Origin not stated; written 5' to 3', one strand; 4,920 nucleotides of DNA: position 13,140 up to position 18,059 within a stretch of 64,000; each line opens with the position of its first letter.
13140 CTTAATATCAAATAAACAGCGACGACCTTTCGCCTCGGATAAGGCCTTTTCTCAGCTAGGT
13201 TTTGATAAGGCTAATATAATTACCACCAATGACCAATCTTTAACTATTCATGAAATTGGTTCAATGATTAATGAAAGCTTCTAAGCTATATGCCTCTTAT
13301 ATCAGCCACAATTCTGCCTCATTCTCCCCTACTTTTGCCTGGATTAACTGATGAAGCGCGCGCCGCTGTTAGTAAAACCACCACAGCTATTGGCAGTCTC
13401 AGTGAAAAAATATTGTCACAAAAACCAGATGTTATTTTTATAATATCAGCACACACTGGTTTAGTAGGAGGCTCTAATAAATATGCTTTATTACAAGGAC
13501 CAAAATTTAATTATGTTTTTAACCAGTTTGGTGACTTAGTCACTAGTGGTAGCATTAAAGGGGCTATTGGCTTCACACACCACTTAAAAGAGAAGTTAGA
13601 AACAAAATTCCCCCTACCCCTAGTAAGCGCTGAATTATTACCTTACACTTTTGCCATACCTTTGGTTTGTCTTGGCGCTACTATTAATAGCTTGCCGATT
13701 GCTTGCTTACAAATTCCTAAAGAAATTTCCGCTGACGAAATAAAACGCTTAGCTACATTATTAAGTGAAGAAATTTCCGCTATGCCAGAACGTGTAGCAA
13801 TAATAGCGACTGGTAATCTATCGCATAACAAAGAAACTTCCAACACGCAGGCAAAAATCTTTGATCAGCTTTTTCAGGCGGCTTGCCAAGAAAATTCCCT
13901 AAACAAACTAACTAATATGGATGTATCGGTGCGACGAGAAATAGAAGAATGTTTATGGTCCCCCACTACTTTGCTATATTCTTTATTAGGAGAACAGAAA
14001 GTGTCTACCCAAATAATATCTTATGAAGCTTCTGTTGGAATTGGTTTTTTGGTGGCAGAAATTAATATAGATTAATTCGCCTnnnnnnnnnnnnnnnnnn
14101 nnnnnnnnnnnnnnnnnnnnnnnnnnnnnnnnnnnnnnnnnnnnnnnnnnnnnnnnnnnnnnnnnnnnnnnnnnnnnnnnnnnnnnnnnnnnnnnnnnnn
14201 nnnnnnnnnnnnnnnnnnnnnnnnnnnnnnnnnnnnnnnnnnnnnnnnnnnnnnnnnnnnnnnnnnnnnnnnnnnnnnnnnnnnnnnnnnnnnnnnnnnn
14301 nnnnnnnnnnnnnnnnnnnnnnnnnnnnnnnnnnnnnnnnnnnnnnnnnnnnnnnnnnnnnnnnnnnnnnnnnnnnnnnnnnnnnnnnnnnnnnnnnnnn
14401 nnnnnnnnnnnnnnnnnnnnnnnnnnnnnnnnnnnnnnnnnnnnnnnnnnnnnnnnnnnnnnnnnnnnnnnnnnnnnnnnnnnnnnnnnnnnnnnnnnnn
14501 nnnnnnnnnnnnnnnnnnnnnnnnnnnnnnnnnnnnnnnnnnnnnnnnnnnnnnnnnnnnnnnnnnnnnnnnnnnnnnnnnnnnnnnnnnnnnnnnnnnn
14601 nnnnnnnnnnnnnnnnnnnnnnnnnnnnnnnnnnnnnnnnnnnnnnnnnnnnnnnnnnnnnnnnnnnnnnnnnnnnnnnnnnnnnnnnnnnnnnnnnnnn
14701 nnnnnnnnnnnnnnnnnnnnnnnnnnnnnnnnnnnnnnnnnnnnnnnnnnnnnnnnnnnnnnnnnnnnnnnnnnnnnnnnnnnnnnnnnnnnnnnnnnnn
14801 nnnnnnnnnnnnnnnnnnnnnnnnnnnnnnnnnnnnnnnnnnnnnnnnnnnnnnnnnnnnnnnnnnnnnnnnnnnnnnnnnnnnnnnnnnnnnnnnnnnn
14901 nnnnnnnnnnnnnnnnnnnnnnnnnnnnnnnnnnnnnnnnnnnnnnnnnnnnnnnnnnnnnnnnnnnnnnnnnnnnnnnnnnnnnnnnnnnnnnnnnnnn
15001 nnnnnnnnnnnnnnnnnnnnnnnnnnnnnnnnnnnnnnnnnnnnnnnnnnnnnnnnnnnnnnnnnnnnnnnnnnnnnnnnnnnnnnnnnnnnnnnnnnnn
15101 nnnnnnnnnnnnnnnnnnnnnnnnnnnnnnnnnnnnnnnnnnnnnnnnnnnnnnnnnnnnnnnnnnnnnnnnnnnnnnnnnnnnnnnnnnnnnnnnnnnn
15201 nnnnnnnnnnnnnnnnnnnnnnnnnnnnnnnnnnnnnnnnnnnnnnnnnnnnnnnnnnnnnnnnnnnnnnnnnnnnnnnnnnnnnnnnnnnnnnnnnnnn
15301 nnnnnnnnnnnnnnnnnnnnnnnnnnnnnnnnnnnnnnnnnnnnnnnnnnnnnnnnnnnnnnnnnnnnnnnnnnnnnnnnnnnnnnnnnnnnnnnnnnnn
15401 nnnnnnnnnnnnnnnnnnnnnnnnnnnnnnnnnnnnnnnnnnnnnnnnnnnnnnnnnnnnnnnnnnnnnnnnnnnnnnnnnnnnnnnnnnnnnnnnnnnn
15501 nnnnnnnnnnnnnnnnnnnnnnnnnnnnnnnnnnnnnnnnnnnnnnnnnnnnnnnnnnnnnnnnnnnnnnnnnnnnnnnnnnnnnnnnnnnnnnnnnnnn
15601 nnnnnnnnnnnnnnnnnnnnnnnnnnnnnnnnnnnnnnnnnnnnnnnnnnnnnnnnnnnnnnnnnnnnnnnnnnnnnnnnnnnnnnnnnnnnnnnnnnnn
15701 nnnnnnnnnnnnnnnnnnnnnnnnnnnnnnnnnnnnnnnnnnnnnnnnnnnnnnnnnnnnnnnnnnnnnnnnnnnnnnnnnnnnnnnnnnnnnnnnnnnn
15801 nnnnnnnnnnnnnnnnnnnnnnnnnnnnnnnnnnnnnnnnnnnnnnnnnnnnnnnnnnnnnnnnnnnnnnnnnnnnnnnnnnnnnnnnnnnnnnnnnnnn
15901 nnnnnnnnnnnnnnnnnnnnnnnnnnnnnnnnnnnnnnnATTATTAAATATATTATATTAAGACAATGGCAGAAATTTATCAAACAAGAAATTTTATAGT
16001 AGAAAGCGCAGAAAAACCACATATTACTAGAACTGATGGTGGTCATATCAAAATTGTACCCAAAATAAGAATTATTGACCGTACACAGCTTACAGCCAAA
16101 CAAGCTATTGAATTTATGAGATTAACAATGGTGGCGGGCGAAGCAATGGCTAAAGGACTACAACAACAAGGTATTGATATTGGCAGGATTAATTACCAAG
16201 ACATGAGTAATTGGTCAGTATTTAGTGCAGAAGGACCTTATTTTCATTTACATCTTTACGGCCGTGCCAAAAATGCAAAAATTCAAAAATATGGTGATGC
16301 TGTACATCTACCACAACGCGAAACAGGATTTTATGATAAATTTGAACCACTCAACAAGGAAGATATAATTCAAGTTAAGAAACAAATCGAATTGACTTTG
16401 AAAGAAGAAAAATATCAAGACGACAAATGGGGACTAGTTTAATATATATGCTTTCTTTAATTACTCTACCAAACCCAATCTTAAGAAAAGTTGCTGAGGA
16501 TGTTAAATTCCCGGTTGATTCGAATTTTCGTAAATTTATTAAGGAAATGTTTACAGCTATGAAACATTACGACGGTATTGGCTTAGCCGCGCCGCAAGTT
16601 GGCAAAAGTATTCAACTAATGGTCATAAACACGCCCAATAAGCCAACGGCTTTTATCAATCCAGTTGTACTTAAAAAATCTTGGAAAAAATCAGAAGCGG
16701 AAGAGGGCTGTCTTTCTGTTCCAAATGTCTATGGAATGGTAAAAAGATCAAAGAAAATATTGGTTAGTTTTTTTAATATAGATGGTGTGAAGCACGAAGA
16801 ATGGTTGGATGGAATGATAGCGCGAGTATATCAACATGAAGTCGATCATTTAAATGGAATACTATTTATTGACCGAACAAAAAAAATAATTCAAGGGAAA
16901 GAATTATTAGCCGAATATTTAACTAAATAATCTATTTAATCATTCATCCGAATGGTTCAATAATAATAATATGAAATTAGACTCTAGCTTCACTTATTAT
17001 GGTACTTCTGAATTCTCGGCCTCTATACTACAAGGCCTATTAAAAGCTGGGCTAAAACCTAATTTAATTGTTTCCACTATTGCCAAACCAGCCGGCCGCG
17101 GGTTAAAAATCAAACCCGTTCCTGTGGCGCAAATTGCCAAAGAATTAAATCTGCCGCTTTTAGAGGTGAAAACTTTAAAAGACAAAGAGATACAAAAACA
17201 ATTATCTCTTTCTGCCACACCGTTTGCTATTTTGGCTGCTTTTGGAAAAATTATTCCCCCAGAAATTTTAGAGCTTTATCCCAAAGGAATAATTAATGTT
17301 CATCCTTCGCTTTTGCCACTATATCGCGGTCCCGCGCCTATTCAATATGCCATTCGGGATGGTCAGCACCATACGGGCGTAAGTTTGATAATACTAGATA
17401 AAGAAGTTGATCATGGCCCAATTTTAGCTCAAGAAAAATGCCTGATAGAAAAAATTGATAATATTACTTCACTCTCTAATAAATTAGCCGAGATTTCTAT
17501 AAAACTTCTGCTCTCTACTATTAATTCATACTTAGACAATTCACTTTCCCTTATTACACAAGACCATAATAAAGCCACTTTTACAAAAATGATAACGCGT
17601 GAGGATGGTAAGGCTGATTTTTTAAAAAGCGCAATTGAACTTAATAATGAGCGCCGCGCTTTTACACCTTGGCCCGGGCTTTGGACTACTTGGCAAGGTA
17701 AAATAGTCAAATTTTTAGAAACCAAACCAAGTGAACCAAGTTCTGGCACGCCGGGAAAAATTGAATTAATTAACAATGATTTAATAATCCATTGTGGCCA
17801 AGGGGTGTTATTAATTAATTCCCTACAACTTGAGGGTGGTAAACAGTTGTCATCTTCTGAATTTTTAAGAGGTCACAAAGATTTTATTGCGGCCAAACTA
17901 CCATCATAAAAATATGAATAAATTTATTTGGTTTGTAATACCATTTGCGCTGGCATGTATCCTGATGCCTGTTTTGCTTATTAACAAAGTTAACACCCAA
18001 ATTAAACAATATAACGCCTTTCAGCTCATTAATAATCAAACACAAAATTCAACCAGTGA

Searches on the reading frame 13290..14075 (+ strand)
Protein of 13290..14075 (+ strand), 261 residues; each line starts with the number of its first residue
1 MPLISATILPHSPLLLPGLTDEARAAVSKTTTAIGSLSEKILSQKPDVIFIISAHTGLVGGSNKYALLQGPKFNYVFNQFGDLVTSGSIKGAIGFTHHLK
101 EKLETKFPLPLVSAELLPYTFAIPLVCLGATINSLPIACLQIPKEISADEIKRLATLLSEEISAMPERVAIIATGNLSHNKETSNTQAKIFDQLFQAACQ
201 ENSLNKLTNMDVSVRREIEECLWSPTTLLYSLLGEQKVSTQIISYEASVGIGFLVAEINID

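Call 46: search_protein_families(library=pfam, proteins=[window:13290-14075:+], max_evalue=0.00001)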
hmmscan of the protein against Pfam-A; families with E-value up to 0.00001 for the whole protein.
window:13290-14075:+ (261 aa): 1 family
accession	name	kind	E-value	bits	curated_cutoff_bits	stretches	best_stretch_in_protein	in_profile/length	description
PF02900.23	LigB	-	1.6e-14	54.1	26.3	1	6-251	2-264/269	Catalytic LigB subunit of aromatic ring-opening dioxygenase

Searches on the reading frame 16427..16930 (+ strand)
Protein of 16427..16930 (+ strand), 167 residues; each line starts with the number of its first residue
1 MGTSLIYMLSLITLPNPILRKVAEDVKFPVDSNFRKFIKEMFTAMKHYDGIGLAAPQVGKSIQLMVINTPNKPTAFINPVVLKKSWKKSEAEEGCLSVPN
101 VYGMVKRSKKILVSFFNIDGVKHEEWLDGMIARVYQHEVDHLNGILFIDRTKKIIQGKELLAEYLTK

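Call 46: search_protein_families(library=pfam, proteins=[window:16427-16930:+], max_evalue=0.00001)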
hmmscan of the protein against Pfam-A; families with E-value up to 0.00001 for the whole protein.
window:16427-16930:+ (167 aa): 1 family
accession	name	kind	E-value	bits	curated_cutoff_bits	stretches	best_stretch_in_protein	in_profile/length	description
PF01327.26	Pep_deformylase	-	1e-48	165.3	22.8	1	9-153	2-152/156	Polypeptide deformylase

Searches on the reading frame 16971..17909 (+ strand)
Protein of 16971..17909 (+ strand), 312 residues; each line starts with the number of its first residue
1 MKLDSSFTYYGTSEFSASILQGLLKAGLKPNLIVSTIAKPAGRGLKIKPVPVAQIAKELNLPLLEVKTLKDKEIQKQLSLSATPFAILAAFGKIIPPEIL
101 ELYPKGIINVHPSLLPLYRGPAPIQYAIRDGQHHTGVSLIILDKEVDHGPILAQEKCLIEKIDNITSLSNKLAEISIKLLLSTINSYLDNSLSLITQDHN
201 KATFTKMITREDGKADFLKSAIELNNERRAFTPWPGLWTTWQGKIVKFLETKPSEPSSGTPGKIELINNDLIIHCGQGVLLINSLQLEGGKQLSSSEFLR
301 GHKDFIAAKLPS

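Call 46: search_protein_families(library=pfam, proteins=[window:16971-17909:+], max_evalue=0.00001)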
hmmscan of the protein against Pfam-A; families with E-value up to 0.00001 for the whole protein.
window:16971-17909:+ (312 aa): 2 families
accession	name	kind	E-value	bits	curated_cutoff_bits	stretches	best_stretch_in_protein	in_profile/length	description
PF00551.24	Formyl_trans_N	-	4.5e-36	124.7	26.1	1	11-183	9-180/181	Formyl transferase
PF02911.23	Formyl_trans_C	-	1.1e-22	80.5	21.1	1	208-302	2-99/100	Formyl transferase, C-terminal domain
